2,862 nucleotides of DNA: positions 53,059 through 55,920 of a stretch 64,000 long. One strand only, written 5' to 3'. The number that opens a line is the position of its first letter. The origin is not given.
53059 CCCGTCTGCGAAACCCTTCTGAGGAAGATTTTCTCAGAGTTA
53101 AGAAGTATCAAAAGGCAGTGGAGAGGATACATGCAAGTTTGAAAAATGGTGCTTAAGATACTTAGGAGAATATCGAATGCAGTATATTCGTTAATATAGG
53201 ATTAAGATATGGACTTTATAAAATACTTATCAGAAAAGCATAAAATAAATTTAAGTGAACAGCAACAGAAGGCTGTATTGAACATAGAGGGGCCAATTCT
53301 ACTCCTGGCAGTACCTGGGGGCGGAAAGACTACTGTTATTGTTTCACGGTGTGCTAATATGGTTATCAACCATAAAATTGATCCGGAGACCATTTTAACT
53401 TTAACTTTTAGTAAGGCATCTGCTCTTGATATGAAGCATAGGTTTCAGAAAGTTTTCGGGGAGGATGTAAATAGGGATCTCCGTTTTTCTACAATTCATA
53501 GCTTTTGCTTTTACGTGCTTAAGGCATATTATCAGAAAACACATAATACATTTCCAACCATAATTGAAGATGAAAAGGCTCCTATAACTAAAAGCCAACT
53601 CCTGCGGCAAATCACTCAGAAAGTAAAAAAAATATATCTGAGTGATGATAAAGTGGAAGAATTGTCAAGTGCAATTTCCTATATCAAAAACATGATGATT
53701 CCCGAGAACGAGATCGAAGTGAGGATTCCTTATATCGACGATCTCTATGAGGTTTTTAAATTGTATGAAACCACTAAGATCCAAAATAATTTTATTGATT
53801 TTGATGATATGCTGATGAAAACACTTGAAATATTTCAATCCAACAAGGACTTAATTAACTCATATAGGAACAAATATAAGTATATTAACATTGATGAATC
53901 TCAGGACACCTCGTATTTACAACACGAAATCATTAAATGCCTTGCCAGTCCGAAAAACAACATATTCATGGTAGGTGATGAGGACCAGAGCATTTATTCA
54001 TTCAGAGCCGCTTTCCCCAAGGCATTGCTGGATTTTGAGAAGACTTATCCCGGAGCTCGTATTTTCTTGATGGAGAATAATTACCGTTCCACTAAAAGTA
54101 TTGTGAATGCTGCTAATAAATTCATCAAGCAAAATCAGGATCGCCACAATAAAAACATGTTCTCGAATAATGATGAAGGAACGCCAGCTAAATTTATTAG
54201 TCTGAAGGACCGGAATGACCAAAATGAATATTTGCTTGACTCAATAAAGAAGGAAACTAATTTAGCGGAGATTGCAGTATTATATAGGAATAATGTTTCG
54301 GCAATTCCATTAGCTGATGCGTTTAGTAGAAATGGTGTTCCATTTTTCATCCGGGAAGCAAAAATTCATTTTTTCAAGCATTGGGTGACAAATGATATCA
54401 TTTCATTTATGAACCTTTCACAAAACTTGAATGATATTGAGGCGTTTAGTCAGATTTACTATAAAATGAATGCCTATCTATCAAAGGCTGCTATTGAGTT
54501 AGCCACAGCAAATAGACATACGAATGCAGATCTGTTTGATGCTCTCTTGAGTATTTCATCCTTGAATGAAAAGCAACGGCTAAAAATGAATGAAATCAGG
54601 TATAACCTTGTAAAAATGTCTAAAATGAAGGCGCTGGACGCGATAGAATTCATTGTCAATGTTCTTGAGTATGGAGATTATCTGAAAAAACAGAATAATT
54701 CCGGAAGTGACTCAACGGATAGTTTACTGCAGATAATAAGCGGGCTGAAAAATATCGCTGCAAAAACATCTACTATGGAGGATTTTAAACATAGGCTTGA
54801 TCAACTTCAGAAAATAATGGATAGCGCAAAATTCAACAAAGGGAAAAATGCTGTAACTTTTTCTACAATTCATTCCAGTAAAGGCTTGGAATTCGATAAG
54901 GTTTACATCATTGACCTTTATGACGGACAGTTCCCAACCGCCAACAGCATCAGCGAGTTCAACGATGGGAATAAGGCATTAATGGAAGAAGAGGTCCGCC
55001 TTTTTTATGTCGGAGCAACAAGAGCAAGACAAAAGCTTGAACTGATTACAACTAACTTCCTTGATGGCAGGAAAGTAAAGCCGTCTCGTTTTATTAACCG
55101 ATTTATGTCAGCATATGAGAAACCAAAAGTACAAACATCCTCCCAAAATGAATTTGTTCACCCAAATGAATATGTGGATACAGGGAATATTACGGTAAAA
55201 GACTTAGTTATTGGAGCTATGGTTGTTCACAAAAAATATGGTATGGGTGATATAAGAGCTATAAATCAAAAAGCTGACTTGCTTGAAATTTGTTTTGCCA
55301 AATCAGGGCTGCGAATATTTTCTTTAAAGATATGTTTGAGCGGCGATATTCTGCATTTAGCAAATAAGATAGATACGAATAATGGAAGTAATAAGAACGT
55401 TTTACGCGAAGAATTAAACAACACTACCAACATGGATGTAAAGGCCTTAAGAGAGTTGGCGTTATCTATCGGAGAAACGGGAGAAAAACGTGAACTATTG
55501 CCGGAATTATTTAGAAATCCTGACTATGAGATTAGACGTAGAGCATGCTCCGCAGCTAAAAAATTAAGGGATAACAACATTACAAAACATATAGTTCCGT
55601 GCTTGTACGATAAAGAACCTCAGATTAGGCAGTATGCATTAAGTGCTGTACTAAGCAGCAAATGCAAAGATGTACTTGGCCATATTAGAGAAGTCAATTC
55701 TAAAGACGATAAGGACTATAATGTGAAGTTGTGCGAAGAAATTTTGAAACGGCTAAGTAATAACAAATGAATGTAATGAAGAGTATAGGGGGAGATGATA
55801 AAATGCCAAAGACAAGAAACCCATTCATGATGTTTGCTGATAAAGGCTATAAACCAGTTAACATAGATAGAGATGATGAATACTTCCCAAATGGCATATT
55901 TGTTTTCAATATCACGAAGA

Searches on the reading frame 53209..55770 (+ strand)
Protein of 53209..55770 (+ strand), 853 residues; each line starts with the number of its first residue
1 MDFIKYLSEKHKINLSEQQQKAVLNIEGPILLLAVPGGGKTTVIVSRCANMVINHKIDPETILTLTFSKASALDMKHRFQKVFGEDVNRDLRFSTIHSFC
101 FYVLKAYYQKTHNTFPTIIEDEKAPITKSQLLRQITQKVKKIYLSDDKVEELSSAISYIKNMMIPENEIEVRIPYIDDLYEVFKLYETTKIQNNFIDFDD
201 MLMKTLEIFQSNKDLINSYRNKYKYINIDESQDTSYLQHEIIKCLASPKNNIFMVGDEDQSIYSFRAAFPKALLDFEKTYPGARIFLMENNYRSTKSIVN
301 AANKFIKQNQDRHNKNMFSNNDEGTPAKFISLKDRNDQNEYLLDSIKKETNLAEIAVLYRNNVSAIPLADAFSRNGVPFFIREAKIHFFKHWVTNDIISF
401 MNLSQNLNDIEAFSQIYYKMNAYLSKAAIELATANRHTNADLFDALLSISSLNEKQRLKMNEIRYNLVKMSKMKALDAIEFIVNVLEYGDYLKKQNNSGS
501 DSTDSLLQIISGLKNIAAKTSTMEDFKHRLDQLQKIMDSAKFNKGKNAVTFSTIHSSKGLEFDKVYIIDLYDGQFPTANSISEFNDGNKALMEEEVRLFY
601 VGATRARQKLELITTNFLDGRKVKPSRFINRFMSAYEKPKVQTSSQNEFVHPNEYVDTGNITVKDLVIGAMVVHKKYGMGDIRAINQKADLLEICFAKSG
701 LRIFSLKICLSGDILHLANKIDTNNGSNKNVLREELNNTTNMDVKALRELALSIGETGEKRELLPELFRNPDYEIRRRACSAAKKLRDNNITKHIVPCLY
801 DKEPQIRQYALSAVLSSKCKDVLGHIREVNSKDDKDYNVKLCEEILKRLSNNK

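Call 5: search_protein_families(library=pfam, proteins=[window:53209-55770:+], max_evalue=0.01)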
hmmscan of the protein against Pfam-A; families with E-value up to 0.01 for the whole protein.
window:53209-55770:+ (853 aa): 7 families
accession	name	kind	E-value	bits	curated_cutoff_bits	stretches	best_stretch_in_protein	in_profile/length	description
PF00580.27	UvrD-helicase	-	1.3e-66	225.5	23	1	15-281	1-271/271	UvrD/REP helicase N-terminal domain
PF13361.12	UvrD_C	-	3.6e-43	148.8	25.6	1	288-615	3-348/350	UvrD-like helicase C-terminal domain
PF13245.12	AAA_19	-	6.5e-18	65.6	25.1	1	19-266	1-134/134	AAA domain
PF13538.12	UvrD_C_2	-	3.4e-09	36.9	27.4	2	549-571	2-24/52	UvrD-like helicase C-terminal domain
PF01443.25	Viral_helicase1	-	1.5e-06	28.7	21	0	497-614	146-228/228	Viral superfamily 1 RNA helicase core domain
PF13646.12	HEAT_2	-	0.00095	19.8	27.7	1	743-812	13-84/88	HEAT repeats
PF02559.22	CarD_TRCF_RID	-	0.0024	18.3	23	1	667-704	2-44/57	CarD-like/TRCF RID domain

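Call 6: search_protein_families(library=padloc, proteins=[window:53209-55770:+], max_evalue=0.01)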
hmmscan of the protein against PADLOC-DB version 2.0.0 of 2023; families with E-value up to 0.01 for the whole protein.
window:53209-55770:+ (853 aa): 49 families (the best 25 are shown)
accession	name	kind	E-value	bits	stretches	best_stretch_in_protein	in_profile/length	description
PDLC00114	GajB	-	2.3e-81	272.3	1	14-630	7-627/635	UrvD helicase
PDLC00117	GajB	-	2.3e-76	255.6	1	6-637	7-601/604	UrvD helicase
PDLC00132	GajB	-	2.1e-74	249.3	1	12-629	1-620/625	UrvD helicase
PDLC03802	RTasHel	-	2.6e-71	239.4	2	15-423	6-378/675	DRT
PDLC00127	GajB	-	1e-51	174.2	1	12-616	6-568/594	UrvD helicase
PDLC00130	GajB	-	7.4e-50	167.8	2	13-380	2-364/589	UrvD helicase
PDLC00107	GajB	-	1.3e-46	157.4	2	9-490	12-468/587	UrvD helicase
PDLC00123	GajB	-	2.8e-46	156.3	3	195-368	149-321/540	UrvD helicase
PDLC00103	GajB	-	7.3e-44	148.7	1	12-642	14-607/612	UrvD helicase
PDLC00119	GajB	-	1.7e-41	140.8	1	19-616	7-545/565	UrvD helicase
PDLC00104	GajB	-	1e-38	131.5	1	18-615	6-564/574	UrvD helicase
PDLC00129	GajB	-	8.9e-38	128.2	1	10-610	7-569/594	UrvD helicase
PDLC00112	GajB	-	1.4e-32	111.1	2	16-335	7-322/581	UrvD helicase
PDLC00136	GajB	-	1e-31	108.5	2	13-361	4-343/570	UrvD helicase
PDLC00110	GajB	-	2.3e-31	107.1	1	24-629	56-713/725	UrvD helicase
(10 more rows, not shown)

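Call 7: search_protein_families(library=ncbifam, proteins=[window:53209-55770:+], max_evalue=0.01)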
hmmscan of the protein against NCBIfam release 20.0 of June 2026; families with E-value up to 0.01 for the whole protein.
window:53209-55770:+ (853 aa): 13 families
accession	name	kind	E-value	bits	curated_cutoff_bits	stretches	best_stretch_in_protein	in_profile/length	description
TIGR01073.1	pcrA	equivalog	8.3e-112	374.9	911.2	1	15-703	5-716/725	DNA helicase PcrA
TIGR01074.1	rep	equivalog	5.5e-97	325.6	951.45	1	15-631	2-632/668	DNA helicase Rep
NF008743.0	PRK11773.1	equivalog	6.1e-90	302.6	965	1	14-702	9-708/720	DNA helicase II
TIGR01075.1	uvrD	equivalog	2.8e-83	280.5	1144.45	1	15-703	5-706/715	DNA helicase II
NF008172.0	PRK10919.1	equivalog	1.3e-68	231.9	1168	1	15-666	3-663/673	DNA helicase Rep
TIGR02785.1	addA_Gpos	equivalog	6.3e-45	153.5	707.65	4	176-308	337-482/1234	helicase-exonuclease AddAB subunit AddA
NF008276.0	PRK11054.1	equivalog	5.1e-44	150.8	543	3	180-362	393-570/684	DNA helicase IV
TIGR00609.1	recB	equivalog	1.6e-34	119.3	696.05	3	180-320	327-466/1175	exodeoxyribonuclease V subunit beta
TIGR02784.1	addA_alphas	equivalog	1.1e-24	87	860.75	2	183-280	348-459/1138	double-strand break repair helicase AddA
NF010485.0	PRK13909.1-2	equivalog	9.8e-22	77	650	1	113-570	223-632/909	RecB-like helicase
NF010487.0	PRK13909.1-4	equivalog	2.1e-17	62.7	759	2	117-403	218-525/924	RecB-like helicase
NF008128.0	PRK10876.1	equivalog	1.6e-13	49.2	1697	1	180-312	333-467/1181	exodeoxyribonuclease V subunit beta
NF045915.1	PhycobilmeDegNblB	equivalog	0.0081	15.7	300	0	754-821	123-192/214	phycobilisome degradation protein NblB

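Call 17: find_homologous_proteins(query=window:53209-55770:+, max_evalue=1e-60)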
Query window:53209-55770:+ (853 aa): 5665 proteins with E <= 1e-60 among 8000 candidates; the best 120 are listed.
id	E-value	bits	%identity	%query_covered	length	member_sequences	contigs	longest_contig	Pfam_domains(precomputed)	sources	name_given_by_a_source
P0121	0.0e+0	1888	100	100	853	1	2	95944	PF13538.13,PF01443.25,PF13361.13,PF13245.13,PF00580.28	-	-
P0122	0.0e+0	1247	66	100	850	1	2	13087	PF13538.13,PF13361.13,PF13245.13,PF13646.13,PF00580.28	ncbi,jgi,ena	-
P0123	0.0e+0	1246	67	100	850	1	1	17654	PF13538.13,PF13361.13,PF13245.13,PF13646.13,PF00580.28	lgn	-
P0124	0.0e+0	1230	66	100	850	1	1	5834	PF13538.13,PF13361.13,PF13245.13,PF13646.13,PF00580.28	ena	-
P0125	0.0e+0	1225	65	100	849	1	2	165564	PF13538.13,PF13361.13,PF13245.13,PF13646.13,PF00580.28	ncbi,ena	-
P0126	0.0e+0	1190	63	100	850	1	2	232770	PF13538.13,PF13361.13,PF13245.13,PF00580.28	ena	-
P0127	0.0e+0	1133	70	84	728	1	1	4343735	PF13538.13,PF13361.13,PF13245.13,PF00580.28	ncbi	-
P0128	0.0e+0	1093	68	85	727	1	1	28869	PF13538.13,PF13361.13,PF13245.13,PF00580.28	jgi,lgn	jgi:DNA helicase-2/ATP-dependent DNA helicase PcrA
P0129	0.0e+0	1084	68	84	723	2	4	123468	PF13538.13,PF13361.13,PF13245.13,PF00580.28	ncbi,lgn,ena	-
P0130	0.0e+0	1068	66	85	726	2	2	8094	PF13538.13,PF13361.13,PF13245.13,PF00580.28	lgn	-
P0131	0.0e+0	1060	66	85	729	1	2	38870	PF13538.13,PF01443.25,PF13361.13,PF13245.13,PF00580.28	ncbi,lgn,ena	-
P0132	0.0e+0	1048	66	84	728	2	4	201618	PF13538.13,PF13361.13,PF13245.13,PF00580.28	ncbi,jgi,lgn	jgi:DNA helicase-2/ATP-dependent DNA helicase PcrA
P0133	0.0e+0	1042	65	85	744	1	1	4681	PF13538.13,PF13361.13,PF13245.13,PF00580.28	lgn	-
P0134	0.0e+0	1036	65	84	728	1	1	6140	PF13538.13,PF13361.13,PF13245.13,PF00580.28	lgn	-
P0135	0.0e+0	1016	65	84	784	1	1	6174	PF13538.13,PF13361.13,PF13245.13,PF00580.28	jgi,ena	-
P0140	1.2e-262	892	49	100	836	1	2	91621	PF13538.13,PF13361.13,PF13245.13,PF13646.13,PF00580.28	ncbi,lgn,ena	-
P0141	1.4e-262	892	50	100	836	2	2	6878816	PF13538.13,PF01443.25,PF13361.13,PF13245.13,PF00580.28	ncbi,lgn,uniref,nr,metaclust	ncbi:UvrD-helicase domain-containing protein [Pseudobacteroides cellulosolvens]|uniref:DNA 3'-5' hel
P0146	3.3e-238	811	47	100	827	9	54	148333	PF13538.13,PF13361.13,PF13245.13,PF00580.28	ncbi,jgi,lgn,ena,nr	ncbi:MAG TPA: UvrD-helicase domain-containing protein [Acetivibrio sp.]|nr:UvrD-helicase domain-cont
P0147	1.1e-237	809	47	100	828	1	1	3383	PF13538.13,PF13361.13,PF13245.13,PF13646.13,PF00580.28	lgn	-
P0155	1.8e-216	739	46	99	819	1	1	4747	PF13538.13,PF01443.25,PF13604.13,PF13361.13,PF13245.13,PF13646.13,PF00580.28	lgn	-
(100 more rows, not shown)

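Call 18: find_related_loci(query=window:53209-55770:+, collection=genome_contigs, flank=6000)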
Query window:53209-55770:+ (853 aa) in genome_contigs; peptide patterns used: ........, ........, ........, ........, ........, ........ (x = any residue, [..] = any of these).
29 stretches matched a pattern; 2 encode a relative of the query (tblastn E <= 1e-3); 2 distinct loci.
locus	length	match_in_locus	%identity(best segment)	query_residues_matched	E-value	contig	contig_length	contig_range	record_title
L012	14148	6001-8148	68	1-716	0e+0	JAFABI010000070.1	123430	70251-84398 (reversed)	MAG: Bacillota bacterium isolate OH_SBB_121 k127_811310, whole genome shotgun sequence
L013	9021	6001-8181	66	1-727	0e+0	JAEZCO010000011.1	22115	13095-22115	MAG: Bacillota bacterium isolate OH_CBrB_255 k127_1755835, whole genome shotgun sequence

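Call 22: find_encoding_contigs(protein=P0125, flank=6000, max_places=2)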
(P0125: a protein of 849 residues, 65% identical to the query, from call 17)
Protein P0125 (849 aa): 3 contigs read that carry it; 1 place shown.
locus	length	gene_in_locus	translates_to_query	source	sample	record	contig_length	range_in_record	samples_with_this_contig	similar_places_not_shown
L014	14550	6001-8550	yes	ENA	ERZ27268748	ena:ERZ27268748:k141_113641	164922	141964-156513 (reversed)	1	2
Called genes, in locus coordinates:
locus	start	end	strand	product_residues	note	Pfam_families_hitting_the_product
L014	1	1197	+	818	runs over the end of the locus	PF14498:Glyco_hyd_65N_2, PF22124:Glyco_hydro_95_cat, PF21307:Glyco_hydro_95_C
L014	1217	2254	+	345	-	PF00248:Aldo_ket_red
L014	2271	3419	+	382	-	PF02746:MR_MLE_N, PF13378:MR_MLE_C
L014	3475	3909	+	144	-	PF05025:RbsD_FucU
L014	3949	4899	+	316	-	PF00294:PfkB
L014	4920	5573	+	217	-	PF01081:Aldolase, PF02581:TMP-TENI (faint)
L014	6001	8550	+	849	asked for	PF00580:UvrD-helicase, PF13245:AAA_19, PF13361:UvrD_C, PF13538:UvrD_C_2 (weak), PF13646:HEAT_2 (weak)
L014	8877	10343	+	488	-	PF00165:HTH_AraC (weak), PF12833:HTH_18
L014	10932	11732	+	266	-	PF01209:Ubie_methyltran, PF13489:Methyltransf_23 (weak), PF08241:Methyltransf_11, PF08242:Methyltransf_12, PF13649:Methyltransf_25, PF13847:Methyltransf_31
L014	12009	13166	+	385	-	PF00278:Orn_DAP_Arg_deC, PF02784:Orn_Arg_deC_N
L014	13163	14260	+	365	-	-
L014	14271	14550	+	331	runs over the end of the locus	PF13480:Acetyltransf_6 (weak)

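Call 23: find_encoding_contigs(protein=P0126, flank=6000, max_places=2)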
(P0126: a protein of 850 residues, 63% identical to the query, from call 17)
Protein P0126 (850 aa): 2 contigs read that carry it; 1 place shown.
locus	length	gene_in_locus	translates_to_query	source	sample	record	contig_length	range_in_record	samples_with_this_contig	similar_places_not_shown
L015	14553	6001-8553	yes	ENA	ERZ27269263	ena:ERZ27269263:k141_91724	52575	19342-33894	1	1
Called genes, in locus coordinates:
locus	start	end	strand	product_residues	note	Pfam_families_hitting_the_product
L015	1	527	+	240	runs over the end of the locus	PF12847:Methyltransf_18, PF04816:TrmK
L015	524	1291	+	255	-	PF01784:DUF34_NIF3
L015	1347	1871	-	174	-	-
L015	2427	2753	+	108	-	PF03819:MazG (weak), PF12643:MazG-like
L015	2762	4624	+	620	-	PF04851:ResIII (faint), PF09848:SLFN-g3_helicase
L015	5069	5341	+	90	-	-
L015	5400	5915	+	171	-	PF13328:HD_4, PF01966:HD (faint)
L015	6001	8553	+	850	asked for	PF00580:UvrD-helicase, PF13245:AAA_19, PF13361:UvrD_C, PF13538:UvrD_C_2 (faint)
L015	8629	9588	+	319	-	PF13673:Acetyltransf_10 (faint), PF00583:Acetyltransf_1, PF13508:Acetyltransf_7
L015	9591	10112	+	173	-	PF09719:C_GCAxxG_C_C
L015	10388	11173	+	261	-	PF00574:CLP_protease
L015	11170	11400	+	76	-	PF14035:YlzJ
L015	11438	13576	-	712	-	PF02743:dCache_1, PF00672:HAMP (faint), PF00015:MCPsignal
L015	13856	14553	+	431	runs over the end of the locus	PF01053:Cys_Met_Meta_PP, PF00266:Aminotran_5 (weak), PF00155:Aminotran_1_2 (weak), PF01041:DegT_DnrJ_EryC1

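Call 24: find_encoding_contigs(protein=P0123, flank=6000, max_places=2)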
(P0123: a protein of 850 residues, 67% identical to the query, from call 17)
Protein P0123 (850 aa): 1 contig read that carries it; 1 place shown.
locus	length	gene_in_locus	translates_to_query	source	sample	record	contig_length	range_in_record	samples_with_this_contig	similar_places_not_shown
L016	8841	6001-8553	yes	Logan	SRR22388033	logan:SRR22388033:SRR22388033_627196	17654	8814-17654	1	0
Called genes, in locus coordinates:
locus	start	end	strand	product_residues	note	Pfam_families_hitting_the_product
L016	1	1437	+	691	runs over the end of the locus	PF00176:SNF2-rel_dom, PF04851:ResIII, PF00271:Helicase_C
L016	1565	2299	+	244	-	-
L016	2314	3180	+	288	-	PF00069:Pkinase, PF07714:PK_Tyr_Ser-Thr, PF01636:APH (faint), PF03109:ABC1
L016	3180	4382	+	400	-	-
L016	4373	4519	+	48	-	-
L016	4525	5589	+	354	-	PF09565:RE_NgoFVII, PF13091:PLDc_2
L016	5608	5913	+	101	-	-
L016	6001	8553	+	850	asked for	PF00580:UvrD-helicase, PF13245:AAA_19, PF13361:UvrD_C, PF13538:UvrD_C_2 (faint), PF13646:HEAT_2 (weak)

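Call 30: search_protein_families(library=phrogs, proteins=[window:53209-55770:+], max_evalue=0.01)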
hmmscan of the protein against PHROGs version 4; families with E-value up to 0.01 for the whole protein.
window:53209-55770:+ (853 aa): 2 families
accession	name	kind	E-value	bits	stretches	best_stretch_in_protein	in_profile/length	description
phrog_1967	-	DNA, RNA and nucleotide metabolism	3.3e-119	400.7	1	6-644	144-704/776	DNA helicase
phrog_25205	-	unknown function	5e-09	36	1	15-305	4-266/607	-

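Call 51: find_encoding_contigs(protein=P0146, flank=5000, max_places=5)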
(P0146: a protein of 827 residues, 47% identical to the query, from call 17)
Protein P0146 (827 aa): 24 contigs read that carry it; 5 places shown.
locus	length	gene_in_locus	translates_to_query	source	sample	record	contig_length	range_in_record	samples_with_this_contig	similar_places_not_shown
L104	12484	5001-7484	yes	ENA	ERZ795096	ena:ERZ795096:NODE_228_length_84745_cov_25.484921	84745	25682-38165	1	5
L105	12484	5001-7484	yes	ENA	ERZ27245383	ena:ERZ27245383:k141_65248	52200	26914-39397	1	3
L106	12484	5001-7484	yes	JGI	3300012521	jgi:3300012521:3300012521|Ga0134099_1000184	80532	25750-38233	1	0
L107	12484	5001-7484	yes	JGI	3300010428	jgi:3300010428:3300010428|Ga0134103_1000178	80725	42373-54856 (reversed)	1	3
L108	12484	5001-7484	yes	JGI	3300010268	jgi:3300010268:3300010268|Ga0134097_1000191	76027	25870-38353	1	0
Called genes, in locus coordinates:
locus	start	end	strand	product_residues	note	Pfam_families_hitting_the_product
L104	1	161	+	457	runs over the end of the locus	PF01225:Mur_ligase (weak), PF08245:Mur_ligase_M, PF02875:Mur_ligase_C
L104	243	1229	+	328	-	PF00953:Glycos_transf_4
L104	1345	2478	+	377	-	PF01098:FTSW_RODA_SPOVE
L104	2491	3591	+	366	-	PF03033:Glyco_transf_28, PF02684:LpxB, PF04101:Glyco_tran_28_C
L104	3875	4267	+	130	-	PF00275:EPSP_synthase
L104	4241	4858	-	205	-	PF04199:Cyclase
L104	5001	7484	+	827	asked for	PF00580:UvrD-helicase, PF13245:AAA_19, PF13361:UvrD_C, PF13538:UvrD_C_2 (faint)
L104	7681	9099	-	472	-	PF00171:Aldedh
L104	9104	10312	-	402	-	PF00465:Fe-ADH, PF13685:Fe-ADH_2, PF25137:ADH_Fe_C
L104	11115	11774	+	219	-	PF13527:Acetyltransf_9 (faint), PF00583:Acetyltransf_1, PF13673:Acetyltransf_10 (weak), PF13508:Acetyltransf_7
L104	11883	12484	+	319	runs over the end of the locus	PF01073:3Beta_HSD (faint), PF01370:Epimerase, PF07993:NAD_binding_4 (faint), PF13460:NAD_binding_10 (weak), PF16363:GDP_Man_Dehyd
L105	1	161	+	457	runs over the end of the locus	PF01225:Mur_ligase (weak), PF08245:Mur_ligase_M, PF02875:Mur_ligase_C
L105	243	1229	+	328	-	PF00953:Glycos_transf_4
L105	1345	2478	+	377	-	PF01098:FTSW_RODA_SPOVE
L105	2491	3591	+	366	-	PF03033:Glyco_transf_28, PF02684:LpxB, PF04101:Glyco_tran_28_C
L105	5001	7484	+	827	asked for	PF00580:UvrD-helicase, PF13245:AAA_19, PF13361:UvrD_C, PF13538:UvrD_C_2 (faint)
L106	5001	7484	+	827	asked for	PF00580:UvrD-helicase, PF13245:AAA_19, PF13361:UvrD_C, PF13538:UvrD_C_2 (faint)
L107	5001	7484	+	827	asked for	PF00580:UvrD-helicase, PF13245:AAA_19, PF13361:UvrD_C, PF13538:UvrD_C_2 (faint)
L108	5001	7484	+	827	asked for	PF00580:UvrD-helicase, PF13245:AAA_19, PF13361:UvrD_C, PF13538:UvrD_C_2 (faint)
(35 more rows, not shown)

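Call 52: find_encoding_contigs(protein=P0141, flank=5000, max_places=2)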
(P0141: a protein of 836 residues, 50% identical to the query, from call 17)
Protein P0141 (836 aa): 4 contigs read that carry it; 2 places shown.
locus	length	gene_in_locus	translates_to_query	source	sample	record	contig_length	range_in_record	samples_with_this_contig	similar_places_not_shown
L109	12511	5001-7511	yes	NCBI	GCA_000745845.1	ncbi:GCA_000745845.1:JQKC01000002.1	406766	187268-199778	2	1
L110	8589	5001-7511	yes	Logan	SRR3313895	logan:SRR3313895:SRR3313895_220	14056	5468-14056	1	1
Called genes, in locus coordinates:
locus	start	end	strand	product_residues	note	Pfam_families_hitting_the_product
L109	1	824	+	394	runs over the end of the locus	-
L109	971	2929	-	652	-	PF00150:Cellulase, PF13620:CarboxypepD_reg (weak)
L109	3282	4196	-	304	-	PF07136:DUF1385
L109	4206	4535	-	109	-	-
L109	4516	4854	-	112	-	PF03551:PadR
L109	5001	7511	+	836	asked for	PF00580:UvrD-helicase, PF13245:AAA_19, PF01443:Viral_helicase1 (faint), PF13361:UvrD_C, PF13538:UvrD_C_2 (faint)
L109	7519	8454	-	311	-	PF00376:MerR, PF13411:MerR_1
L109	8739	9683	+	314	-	-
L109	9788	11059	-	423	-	PF03447:NAD_binding_3, PF00742:Homoserine_dh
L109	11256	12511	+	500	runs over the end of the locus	PF07833:Cu_amine_oxidN1, PF23473:LysM3_LYK4_5 (faint), PF01476:LysM, PF23446:LysM1_NFP_LYK (faint), PF08239:SH3_3 (weak), PF01476:LysM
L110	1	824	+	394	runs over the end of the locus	-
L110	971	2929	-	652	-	PF00150:Cellulase, PF13620:CarboxypepD_reg (weak)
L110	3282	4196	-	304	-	PF07136:DUF1385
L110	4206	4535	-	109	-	-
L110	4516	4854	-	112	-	PF03551:PadR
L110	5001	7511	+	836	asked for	PF00580:UvrD-helicase, PF13245:AAA_19, PF01443:Viral_helicase1 (faint), PF13361:UvrD_C, PF13538:UvrD_C_2 (faint)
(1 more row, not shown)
